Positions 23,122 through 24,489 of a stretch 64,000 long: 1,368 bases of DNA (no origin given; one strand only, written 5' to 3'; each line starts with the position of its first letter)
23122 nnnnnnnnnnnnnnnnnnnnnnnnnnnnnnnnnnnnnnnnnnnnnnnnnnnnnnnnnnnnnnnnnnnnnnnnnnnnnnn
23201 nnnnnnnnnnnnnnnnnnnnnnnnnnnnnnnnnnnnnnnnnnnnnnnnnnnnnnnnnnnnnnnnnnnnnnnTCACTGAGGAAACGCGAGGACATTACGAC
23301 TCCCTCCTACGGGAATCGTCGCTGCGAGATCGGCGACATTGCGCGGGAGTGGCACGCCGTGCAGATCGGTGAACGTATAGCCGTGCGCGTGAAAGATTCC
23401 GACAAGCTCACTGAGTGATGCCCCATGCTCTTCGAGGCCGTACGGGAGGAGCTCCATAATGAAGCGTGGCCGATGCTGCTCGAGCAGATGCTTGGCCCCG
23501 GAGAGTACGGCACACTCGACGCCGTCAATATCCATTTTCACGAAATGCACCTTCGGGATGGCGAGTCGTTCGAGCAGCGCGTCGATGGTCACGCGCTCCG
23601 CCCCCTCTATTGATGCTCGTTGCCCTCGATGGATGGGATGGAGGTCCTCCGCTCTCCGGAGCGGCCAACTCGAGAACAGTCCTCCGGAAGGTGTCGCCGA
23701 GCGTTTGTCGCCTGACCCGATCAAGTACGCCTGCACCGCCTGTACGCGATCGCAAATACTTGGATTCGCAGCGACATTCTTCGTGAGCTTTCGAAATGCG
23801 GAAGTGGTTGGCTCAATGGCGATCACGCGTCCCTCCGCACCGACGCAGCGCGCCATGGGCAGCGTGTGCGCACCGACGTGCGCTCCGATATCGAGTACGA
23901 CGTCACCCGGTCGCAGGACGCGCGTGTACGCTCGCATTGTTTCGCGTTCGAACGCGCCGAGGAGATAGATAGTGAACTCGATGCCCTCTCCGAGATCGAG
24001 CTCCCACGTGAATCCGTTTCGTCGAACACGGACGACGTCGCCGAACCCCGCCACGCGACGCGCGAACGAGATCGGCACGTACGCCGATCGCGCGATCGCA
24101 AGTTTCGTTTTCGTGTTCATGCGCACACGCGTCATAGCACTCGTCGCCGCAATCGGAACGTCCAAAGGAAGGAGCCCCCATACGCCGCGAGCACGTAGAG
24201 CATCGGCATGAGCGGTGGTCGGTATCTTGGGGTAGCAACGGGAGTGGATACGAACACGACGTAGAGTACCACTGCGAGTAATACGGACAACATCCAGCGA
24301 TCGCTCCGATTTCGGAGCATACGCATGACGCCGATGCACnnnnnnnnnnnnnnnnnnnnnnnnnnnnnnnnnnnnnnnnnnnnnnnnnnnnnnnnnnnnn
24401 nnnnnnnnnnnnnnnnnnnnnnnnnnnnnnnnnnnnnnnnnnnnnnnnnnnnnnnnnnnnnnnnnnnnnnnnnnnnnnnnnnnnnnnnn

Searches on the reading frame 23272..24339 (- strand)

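Call 41: search_protein_families(library=pfam, proteins=[window:23272-24339:-], max_evalue=0.001)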
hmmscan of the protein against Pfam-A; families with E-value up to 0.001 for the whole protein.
window:23272-24339:- (355 aa): 3 families
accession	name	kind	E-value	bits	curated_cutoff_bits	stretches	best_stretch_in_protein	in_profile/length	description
PF05050.19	Methyltransf_21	-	7e-19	69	22.7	1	150-322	1-172/173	Methyltransferase FkbM domain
PF02475.24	TRM5-TYW2_MTfase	-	1.2e-05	25.8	28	1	108-202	6-92/164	TRM5/TYW2 methyltransferase domain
PF01135.25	PCMT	-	2.3e-05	24.7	20.3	1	136-191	66-120/210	Protein-L-isoaspartate(D-aspartate) O-methyltransferase (PCMT)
